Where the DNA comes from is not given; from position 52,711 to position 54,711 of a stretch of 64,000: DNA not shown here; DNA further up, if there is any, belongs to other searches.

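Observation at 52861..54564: Flavin-dependent halogenase with an unusual C-terminal extension, not embedded in an obvious biosynthetic cluster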

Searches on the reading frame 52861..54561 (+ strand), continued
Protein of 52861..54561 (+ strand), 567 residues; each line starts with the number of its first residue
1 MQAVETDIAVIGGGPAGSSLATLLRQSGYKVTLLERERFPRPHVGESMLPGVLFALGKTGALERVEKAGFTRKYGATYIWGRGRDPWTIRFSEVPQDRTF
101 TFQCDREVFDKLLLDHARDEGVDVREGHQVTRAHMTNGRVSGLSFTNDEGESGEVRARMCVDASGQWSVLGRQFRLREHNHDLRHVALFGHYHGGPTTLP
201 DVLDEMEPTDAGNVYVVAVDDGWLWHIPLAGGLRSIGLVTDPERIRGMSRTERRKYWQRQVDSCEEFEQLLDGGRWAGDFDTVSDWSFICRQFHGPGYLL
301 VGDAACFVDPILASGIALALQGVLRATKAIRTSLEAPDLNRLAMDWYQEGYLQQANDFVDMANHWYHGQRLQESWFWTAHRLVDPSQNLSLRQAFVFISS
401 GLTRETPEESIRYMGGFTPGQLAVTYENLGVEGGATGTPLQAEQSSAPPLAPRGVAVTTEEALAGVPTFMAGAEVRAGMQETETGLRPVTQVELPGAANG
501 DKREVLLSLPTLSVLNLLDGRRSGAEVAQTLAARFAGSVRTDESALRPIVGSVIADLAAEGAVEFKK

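Call 8: find_homologous_proteins(query=window:52861-54561:+, max_evalue=1e-10)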
Query window:52861-54561:+ (567 aa): 4858 proteins with E <= 1e-10 among 8000 candidates; the best 120 are listed.
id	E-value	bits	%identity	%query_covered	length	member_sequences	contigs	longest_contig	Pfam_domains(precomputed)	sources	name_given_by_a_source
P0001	0.0e+0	1290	99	100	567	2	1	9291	PF01266.31,PF13450.13,PF00890.31,PF07992.21,PF00070.34,PF04820.21,PF01494.26,PF12831.14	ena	-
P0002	0.0e+0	1176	91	99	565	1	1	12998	PF01266.31,PF13450.13,PF00890.31,PF07992.21,PF00070.34,PF04820.21,PF01494.26,PF12831.14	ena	-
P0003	0.0e+0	1175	90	100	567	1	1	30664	PF01266.31,PF13450.13,PF00890.31,PF07992.21,PF00070.34,PF04820.21,PF01494.26,PF12831.14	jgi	-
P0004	0.0e+0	1172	89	100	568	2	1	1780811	PF01266.31,PF13450.13,PF00890.31,PF07992.21,PF00070.34,PF04820.21,PF01494.26,PF12831.14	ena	-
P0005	0.0e+0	1172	91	99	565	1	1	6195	PF01266.31,PF13450.13,PF00890.31,PF07992.21,PF00070.34,PF04820.21,PF01494.26,PF12831.14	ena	-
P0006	0.0e+0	1171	91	99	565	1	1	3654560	PF01266.31,PF13450.13,PF00890.31,PF07992.21,PF00070.34,PF04820.21,PF01494.26,PF12831.14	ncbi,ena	-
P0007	0.0e+0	1171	90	100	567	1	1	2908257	PF01266.31,PF13450.13,PF00890.31,PF07992.21,PF00070.34,PF04820.21,PF01494.26,PF12831.14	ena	-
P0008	0.0e+0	1166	80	100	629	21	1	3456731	PF01266.31,PF13450.13,PF00890.31,PF07992.21,PF00070.34,PF04820.21,PF01494.26,PF12831.14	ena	-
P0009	0.0e+0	1161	89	100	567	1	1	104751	PF01266.31,PF13450.13,PF00890.31,PF07992.21,PF00070.34,PF04820.21,PF01494.26,PF12831.14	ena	-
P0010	0.0e+0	1161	90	100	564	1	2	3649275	PF01266.31,PF13450.13,PF00890.31,PF07992.21,PF00070.34,PF04820.21,PF01494.26,PF12831.14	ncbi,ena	-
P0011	0.0e+0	1149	88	100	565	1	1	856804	PF01266.31,PF13450.13,PF00890.31,PF07992.21,PF00070.34,PF04820.21,PF01494.26,PF12831.14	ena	-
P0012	0.0e+0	1149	88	100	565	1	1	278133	PF01266.31,PF13450.13,PF00890.31,PF07992.21,PF00070.34,PF04820.21,PF01494.26,PF12831.14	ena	-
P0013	0.0e+0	1148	88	100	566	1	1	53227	PF01266.31,PF13450.13,PF00890.31,PF07992.21,PF00070.34,PF04820.21,PF01494.26,PF12831.14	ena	-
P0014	0.0e+0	1147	88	100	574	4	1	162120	PF01266.31,PF13450.13,PF00890.31,PF07992.21,PF00070.34,PF04820.21,PF01494.26,PF12831.14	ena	-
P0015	0.0e+0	1146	88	100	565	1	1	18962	PF01266.31,PF13450.13,PF00890.31,PF07992.21,PF00070.34,PF04820.21,PF01494.26,PF12831.14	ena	-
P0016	0.0e+0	1144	88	100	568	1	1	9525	PF01266.31,PF13450.13,PF00890.31,PF07992.21,PF00070.34,PF04820.21,PF01494.26,PF12831.14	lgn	-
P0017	0.0e+0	1144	87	100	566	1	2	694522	PF01266.31,PF13450.13,PF00890.31,PF07992.21,PF00070.34,PF04820.21,PF01494.26,PF12831.14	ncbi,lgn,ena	-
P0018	0.0e+0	1144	88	100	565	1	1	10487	PF01266.31,PF13450.13,PF00890.31,PF07992.21,PF00070.34,PF04820.21,PF01494.26,PF12831.14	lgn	-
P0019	0.0e+0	1144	88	100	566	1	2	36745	PF01266.31,PF13450.13,PF00890.31,PF07992.21,PF00070.34,PF04820.21,PF01494.26,PF12831.14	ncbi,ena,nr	ncbi:MAG: NAD(P)/FAD-dependent oxidoreductase [Chloroflexota bacterium]|nr:NAD(P)/FAD-dependent oxid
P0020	0.0e+0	1143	88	100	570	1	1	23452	PF01266.31,PF13450.13,PF00890.31,PF07992.21,PF00070.34,PF04820.21,PF01494.26,PF12831.14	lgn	-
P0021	0.0e+0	1143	88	100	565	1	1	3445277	PF01266.31,PF13450.13,PF00890.31,PF07992.21,PF00070.34,PF04820.21,PF01494.26,PF12831.14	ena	-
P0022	0.0e+0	1143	88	100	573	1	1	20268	PF01266.31,PF13450.13,PF00890.31,PF07992.21,PF00070.34,PF04820.21,PF01494.26,PF12831.14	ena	-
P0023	0.0e+0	1143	88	100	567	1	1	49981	PF01266.31,PF13450.13,PF00890.31,PF07992.21,PF00070.34,PF04820.21,PF01494.26,PF12831.14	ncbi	-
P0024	0.0e+0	1142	87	100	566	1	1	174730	PF01266.31,PF13450.13,PF00890.31,PF07992.21,PF00070.34,PF04820.21,PF01494.26,PF12831.14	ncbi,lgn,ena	-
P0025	0.0e+0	1142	87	100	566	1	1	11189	PF01266.31,PF13450.13,PF00890.31,PF07992.21,PF00070.34,PF04820.21,PF01494.26,PF12831.14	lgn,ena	-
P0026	0.0e+0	1141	88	100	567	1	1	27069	PF01266.31,PF13450.13,PF00890.31,PF07992.21,PF00070.34,PF04820.21,PF01494.26,PF12831.14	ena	-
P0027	0.0e+0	1140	87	100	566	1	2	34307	PF01266.31,PF13450.13,PF00890.31,PF07992.21,PF00070.34,PF04820.21,PF01494.26,PF12831.14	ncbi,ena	-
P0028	0.0e+0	1140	87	100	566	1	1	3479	PF01266.31,PF13450.13,PF00890.31,PF07992.21,PF00070.34,PF04820.21,PF01494.26,PF12831.14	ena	-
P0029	0.0e+0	1139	87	100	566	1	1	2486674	PF01266.31,PF13450.13,PF00890.31,PF07992.21,PF00070.34,PF04820.21,PF01494.26,PF12831.14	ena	-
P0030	0.0e+0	1138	87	100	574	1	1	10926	PF01266.31,PF13450.13,PF00890.31,PF07992.21,PF00070.34,PF04820.21,PF01494.26,PF12831.14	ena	-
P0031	0.0e+0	1137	86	100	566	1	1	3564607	PF01266.31,PF13450.13,PF00890.31,PF07992.21,PF00070.34,PF04820.21,PF01494.26,PF12831.14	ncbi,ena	-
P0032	0.0e+0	1137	86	100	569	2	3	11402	PF01266.31,PF13450.13,PF00890.31,PF07992.21,PF00070.34,PF04820.21,PF01494.26,PF12831.14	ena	-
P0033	0.0e+0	1137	87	100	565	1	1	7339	PF01266.31,PF13450.13,PF00890.31,PF07992.21,PF00070.34,PF04820.21,PF01494.26,PF12831.14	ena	-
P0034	0.0e+0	1136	87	100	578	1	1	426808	PF01266.31,PF13450.13,PF00890.31,PF07992.21,PF00070.34,PF04820.21,PF05834.19,PF01494.26,PF12831.14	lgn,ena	-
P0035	0.0e+0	1135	87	100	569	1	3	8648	PF01266.31,PF13450.13,PF00890.31,PF07992.21,PF00070.34,PF04820.21,PF01494.26,PF12831.14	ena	-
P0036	0.0e+0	1135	87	100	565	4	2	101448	PF01266.31,PF13450.13,PF00890.31,PF07992.21,PF00070.34,PF04820.21,PF01494.26,PF12831.14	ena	-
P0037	0.0e+0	1134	88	100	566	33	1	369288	PF01266.31,PF13450.13,PF00890.31,PF07992.21,PF00070.34,PF04820.21,PF01494.26,PF12831.14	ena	-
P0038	0.0e+0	1134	85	100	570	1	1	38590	PF01266.31,PF13450.13,PF00890.31,PF07992.21,PF00070.34,PF04820.21,PF01494.26,PF12831.14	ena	-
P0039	0.0e+0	1134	87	100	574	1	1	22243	PF01266.31,PF13450.13,PF00890.31,PF07992.21,PF00070.34,PF04820.21,PF01494.26,PF12831.14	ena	-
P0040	0.0e+0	1133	87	100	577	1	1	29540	PF01266.31,PF13450.13,PF00890.31,PF07992.21,PF00070.34,PF04820.21,PF01494.26,PF12831.14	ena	-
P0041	0.0e+0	1133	85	100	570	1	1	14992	PF01266.31,PF13450.13,PF00890.31,PF07992.21,PF00070.34,PF04820.21,PF01494.26,PF12831.14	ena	-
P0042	0.0e+0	1132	87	100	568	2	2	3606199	PF01266.31,PF13450.13,PF00890.31,PF07992.21,PF00070.34,PF04820.21,PF01494.26,PF12831.14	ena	-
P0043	0.0e+0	1132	86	100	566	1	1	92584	PF01266.31,PF13450.13,PF00890.31,PF07992.21,PF00070.34,PF04820.21,PF01494.26,PF12831.14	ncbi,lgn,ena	-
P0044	0.0e+0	1130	87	100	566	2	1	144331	PF01266.31,PF13450.13,PF00890.31,PF07992.21,PF00070.34,PF04820.21,PF01494.26,PF12831.14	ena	-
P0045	0.0e+0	1129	86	100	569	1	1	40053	PF01266.31,PF13450.13,PF00890.31,PF07992.21,PF00070.34,PF04820.21,PF01494.26,PF12831.14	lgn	-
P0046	0.0e+0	1129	86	100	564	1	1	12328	PF01266.31,PF13450.13,PF00890.31,PF07992.21,PF00070.34,PF04820.21,PF01494.26,PF12831.14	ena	-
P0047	0.0e+0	1128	87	100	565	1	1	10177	PF01266.31,PF13450.13,PF00890.31,PF07992.21,PF00070.34,PF04820.21,PF01494.26,PF12831.14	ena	-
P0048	0.0e+0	1128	86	100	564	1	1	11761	PF01266.31,PF13450.13,PF00890.31,PF07992.21,PF00070.34,PF04820.21,PF01494.26,PF12831.14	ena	-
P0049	0.0e+0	1127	87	100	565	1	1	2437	PF01266.31,PF13450.13,PF00890.31,PF07992.21,PF00070.34,PF04820.21,PF01494.26,PF12831.14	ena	-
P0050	0.0e+0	1127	86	100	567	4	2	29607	PF01266.31,PF13450.13,PF00890.31,PF07992.21,PF00070.34,PF04820.21,PF01494.26,PF12831.14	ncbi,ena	-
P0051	0.0e+0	1127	85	100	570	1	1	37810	PF01266.31,PF13450.13,PF00890.31,PF07992.21,PF00070.34,PF04820.21,PF01494.26,PF12831.14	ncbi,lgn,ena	-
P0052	0.0e+0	1126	85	100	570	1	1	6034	PF01266.31,PF13450.13,PF00890.31,PF07992.21,PF00070.34,PF04820.21,PF01494.26,PF12831.14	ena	-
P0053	0.0e+0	1124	86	100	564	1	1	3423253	PF01266.31,PF13450.13,PF00890.31,PF07992.21,PF00070.34,PF04820.21,PF01494.26,PF12831.14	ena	-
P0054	0.0e+0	1121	86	100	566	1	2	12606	PF01266.31,PF13450.13,PF00890.31,PF07992.21,PF00070.34,PF04820.21,PF01494.26,PF12831.14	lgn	-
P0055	0.0e+0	1120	86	100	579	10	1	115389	PF01266.31,PF13450.13,PF00890.31,PF07992.21,PF00070.34,PF04820.21,PF01494.26,PF12831.14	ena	-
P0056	0.0e+0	1119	85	100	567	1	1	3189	PF01266.31,PF13450.13,PF07992.21,PF00070.34,PF04820.21,PF01494.26,PF12831.14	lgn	-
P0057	0.0e+0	1116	85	100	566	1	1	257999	PF01266.31,PF13450.13,PF00890.31,PF07992.21,PF00070.34,PF04820.21,PF01494.26,PF12831.14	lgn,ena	-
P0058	0.0e+0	1115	85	100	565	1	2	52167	PF01266.31,PF13450.13,PF00890.31,PF07992.21,PF00070.34,PF04820.21,PF01494.26,PF12831.14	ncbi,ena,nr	ncbi:MAG: NAD(P)/FAD-dependent oxidoreductase [Chloroflexota bacterium]|nr:NAD(P)/FAD-dependent oxid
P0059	0.0e+0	1113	85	100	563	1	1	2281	PF01266.31,PF13450.13,PF00890.31,PF07992.21,PF00070.34,PF04820.21,PF01494.26,PF12831.14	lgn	-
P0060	0.0e+0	1098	84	100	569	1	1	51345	PF01266.31,PF13450.13,PF00890.31,PF07992.21,PF00070.34,PF04820.21,PF01494.26,PF12831.14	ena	-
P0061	0.0e+0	1020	85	92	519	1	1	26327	PF04820.21,PF01494.26,PF12831.14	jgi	jgi:flavin-dependent dehydrogenase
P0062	5.5e-283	958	74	99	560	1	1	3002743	PF01266.31,PF13450.13,PF00890.31,PF04820.21,PF01494.26,PF12831.14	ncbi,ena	-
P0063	5.9e-273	925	86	82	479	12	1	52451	PF01266.31,PF13450.13,PF00890.31,PF07992.21,PF00070.34,PF04820.21,PF01494.26,PF12831.14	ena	-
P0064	1.5e-260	884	90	75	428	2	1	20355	PF04820.21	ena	-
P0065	1.3e-226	771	79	67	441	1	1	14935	PF04820.21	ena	-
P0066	3.3e-202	691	86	64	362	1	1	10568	PF04820.21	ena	-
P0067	2.6e-176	605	92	49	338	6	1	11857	PF01266.31,PF13450.13,PF00890.31,PF07992.21,PF00070.34,PF04820.21,PF01494.26,PF12831.14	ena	-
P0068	4.9e-173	595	51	99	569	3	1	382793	PF01266.31,PF13450.13,PF07992.21,PF00070.34,PF04820.21,PF01494.26,PF12831.14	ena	-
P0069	4.5e-167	575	60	50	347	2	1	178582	PF04820.21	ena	-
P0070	7.2e-159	548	48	98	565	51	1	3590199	PF01266.31,PF13450.13,PF04820.21,PF01494.26,PF12831.14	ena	-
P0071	2.3e-158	546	47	99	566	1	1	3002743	PF01266.31,PF04820.21,PF01494.26,PF12831.14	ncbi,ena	-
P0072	1.6e-157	543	48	98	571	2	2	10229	PF01266.31,PF04820.21,PF01494.26,PF12831.14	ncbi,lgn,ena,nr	ncbi:MAG: tryptophan 7-halogenase [Actinobacteria bacterium]|nr:tryptophan 7-halogenase [Actinomycet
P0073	2.1e-157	543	48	98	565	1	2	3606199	PF01266.31,PF04820.21,PF01494.26,PF12831.14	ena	-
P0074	1.3e-156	540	46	99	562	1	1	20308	PF01266.31,PF13450.13,PF04820.21,PF01494.26,PF12831.14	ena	-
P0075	6.7e-156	538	47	99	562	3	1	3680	PF01266.31,PF13450.13,PF04820.21,PF01494.26,PF12831.14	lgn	-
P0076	1.3e-155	537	46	98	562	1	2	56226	PF01266.31,PF13450.13,PF04820.21,PF01494.26,PF12831.14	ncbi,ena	-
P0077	2.5e-155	536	47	99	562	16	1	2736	PF01266.31,PF13450.13,PF04820.21,PF01494.26,PF12831.14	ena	-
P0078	1.4e-154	534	46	98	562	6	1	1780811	PF01266.31,PF13450.13,PF07992.21,PF04820.21,PF01494.26,PF12831.14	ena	-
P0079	1.5e-154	534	47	98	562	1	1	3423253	PF01266.31,PF13450.13,PF07992.21,PF04820.21,PF01494.26,PF12831.14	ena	-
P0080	1.6e-154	533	46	99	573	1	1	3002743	PF01946.24,PF01266.31,PF13450.13,PF00890.31,PF07992.21,PF04820.21,PF01494.26,PF12831.14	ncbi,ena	-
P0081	3.0e-154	533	46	99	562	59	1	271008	PF01266.31,PF13450.13,PF04820.21,PF01494.26,PF12831.14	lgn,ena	-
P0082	4.6e-154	532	46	98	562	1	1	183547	PF01266.31,PF13450.13,PF04820.21,PF01494.26,PF12831.14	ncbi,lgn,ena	-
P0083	5.1e-154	532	45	99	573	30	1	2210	PF01946.24,PF01266.31,PF13450.13,PF00890.31,PF07992.21,PF04820.21,PF01494.26,PF12831.14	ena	-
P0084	1.4e-152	527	44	99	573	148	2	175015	PF01266.31,PF13450.13,PF00890.31,PF04820.21,PF01494.26,PF12831.14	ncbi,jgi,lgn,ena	-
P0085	1.5e-152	527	46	99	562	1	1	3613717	PF01266.31,PF13450.13,PF04820.21,PF01494.26,PF12831.14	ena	-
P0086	1.6e-152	527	44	99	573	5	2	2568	PF01266.31,PF13450.13,PF00890.31,PF07992.21,PF00070.34,PF04820.21,PF01494.26,PF12831.14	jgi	jgi:halogenation protein CepH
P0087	3.5e-152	526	43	99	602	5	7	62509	PF01946.24,PF01266.31,PF13450.13,PF00890.31,PF07992.21,PF00070.34,PF04820.21,PF01494.26,PF12831.14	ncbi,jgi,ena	-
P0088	1.1e-149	518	45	94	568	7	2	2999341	PF01266.31,PF13450.13,PF04820.21,PF01494.26,PF12831.14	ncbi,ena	-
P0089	3.2e-146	506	46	93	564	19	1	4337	PF01266.31,PF07992.21,PF00070.34,PF04820.21,PF01494.26,PF12831.14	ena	-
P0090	4.5e-145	502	44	94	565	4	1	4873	PF01946.24,PF01266.31,PF13450.13,PF00890.31,PF07992.21,PF04820.21,PF01494.26,PF12831.14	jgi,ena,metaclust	metaclust:\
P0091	6.7e-145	502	43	99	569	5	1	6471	PF01266.31,PF04820.21,PF01494.26,PF12831.14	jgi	-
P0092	4.8e-144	499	45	94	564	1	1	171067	PF01266.31,PF13450.13,PF04820.21,PF01494.26,PF12831.14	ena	-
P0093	3.8e-142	493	45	93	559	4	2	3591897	PF01266.31,PF13450.13,PF00890.31,PF04820.21,PF01494.26,PF12831.14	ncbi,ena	-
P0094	4.9e-141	489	42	96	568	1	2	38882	PF01266.31,PF13450.13,PF00890.31,PF07992.21,PF04820.21,PF01494.26,PF12831.14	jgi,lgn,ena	jgi:flavin-dependent dehydrogenase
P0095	1.4e-139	484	45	93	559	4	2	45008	PF01266.31,PF13450.13,PF04820.21,PF01494.26,PF12831.14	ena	-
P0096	4.5e-139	483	44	98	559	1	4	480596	PF01266.31,PF13450.13,PF07992.21,PF00070.34,PF04820.21,PF01494.26,PF12831.14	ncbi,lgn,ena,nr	ncbi:MAG: NAD(P)/FAD-dependent oxidoreductase [Chloroflexi bacterium]|nr:NAD(P)/FAD-dependent oxidor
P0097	6.0e-136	472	41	94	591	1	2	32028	PF01266.31,PF13450.13,PF00890.31,PF07992.21,PF03486.21,PF04820.21,PF01494.26,PF12831.14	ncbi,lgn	-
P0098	9.2e-134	465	42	94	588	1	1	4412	PF01266.31,PF13450.13,PF07992.21,PF03486.21,PF04820.21,PF01494.26,PF12831.14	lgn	-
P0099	2.8e-132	460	42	98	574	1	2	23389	PF01266.31,PF13450.13,PF00890.31,PF07992.21,PF04820.21,PF01494.26,PF12831.14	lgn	-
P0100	8.6e-132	458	49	71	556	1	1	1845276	PF01266.31,PF13450.13,PF00890.31,PF04820.21,PF01494.26,PF12831.14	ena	-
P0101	9.2e-132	458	41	99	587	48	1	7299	PF01266.31,PF13450.13,PF00890.31,PF04820.21,PF01494.26,PF12831.14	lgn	-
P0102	1.7e-130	454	40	99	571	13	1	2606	PF01266.31,PF13450.13,PF00890.31,PF07992.21,PF04820.21,PF01494.26,PF12831.14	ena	-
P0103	7.9e-130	452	39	99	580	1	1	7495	PF01266.31,PF13450.13,PF00890.31,PF04820.21,PF01494.26,PF12831.14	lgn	-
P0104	9.7e-130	452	41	94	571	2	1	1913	PF01266.31,PF13450.13,PF04820.21,PF01494.26,PF12831.14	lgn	-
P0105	1.5e-129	451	41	93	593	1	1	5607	PF01266.31,PF13450.13,PF04820.21,PF01494.26,PF12831.14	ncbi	-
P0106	3.1e-129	450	39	99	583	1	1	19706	PF01266.31,PF13450.13,PF07992.21,PF00070.34,PF04820.21,PF01494.26,PF12831.14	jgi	jgi:flavin-dependent dehydrogenase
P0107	3.3e-129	450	41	98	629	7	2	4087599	PF01266.31,PF13450.13,PF02810.22,PF04820.21,PF01494.26,PF12831.14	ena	-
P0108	2.6e-128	447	41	93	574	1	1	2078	PF01266.31,PF13450.13,PF00890.31,PF07992.21,PF04820.21,PF01494.26,PF12831.14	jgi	jgi:flavin-dependent halogenase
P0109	2.6e-128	447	43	93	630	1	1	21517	PF01266.31,PF13450.13,PF02810.22,PF04820.21,PF01494.26,PF12831.14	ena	-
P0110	1.4e-127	445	41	99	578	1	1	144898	PF01266.31,PF07992.21,PF04820.21,PF01494.26,PF12831.14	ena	-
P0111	1.4e-127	445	40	98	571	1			PF01266.31,PF13450.13,PF00890.31,PF04820.21,PF01494.26,PF12831.14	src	-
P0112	2.5e-127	444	41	90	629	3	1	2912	PF01266.31,PF13450.13,PF00890.31,PF07992.21,PF04820.21,PF01494.26,PF12831.14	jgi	jgi:flavin-dependent dehydrogenase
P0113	3.1e-127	443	42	94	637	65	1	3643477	PF01266.31,PF13450.13,PF02810.22,PF04820.21,PF01494.26,PF12831.14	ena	-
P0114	7.2e-126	439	40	97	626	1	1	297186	PF01266.31,PF13450.13,PF02810.22,PF07992.21,PF00070.34,PF04820.21,PF01494.26,PF12831.14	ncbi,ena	-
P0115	3.5e-125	437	42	92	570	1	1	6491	PF01266.31,PF00070.34,PF04820.21,PF01494.26,PF12831.14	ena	-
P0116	6.3e-125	436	42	92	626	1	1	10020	PF01266.31,PF02810.22,PF04820.21,PF01494.26,PF12831.14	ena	-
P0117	1.7e-124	434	40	93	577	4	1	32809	PF01266.31,PF13450.13,PF00890.31,PF04820.21,PF01494.26,PF12831.14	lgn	-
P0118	4.5e-124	433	40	98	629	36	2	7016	PF01266.31,PF13450.13,PF02810.22,PF04820.21,PF01494.26,PF12831.14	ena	-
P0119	2.8e-123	430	41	93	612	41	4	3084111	PF01266.31,PF13450.13,PF02810.22,PF07992.21,PF04820.21,PF01494.26,PF12831.14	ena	-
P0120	6.6e-123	429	39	99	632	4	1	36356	PF01266.31,PF13450.13,PF02810.22,PF07992.21,PF00070.34,PF03486.21,PF04820.21,PF01494.26,PF12831.14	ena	-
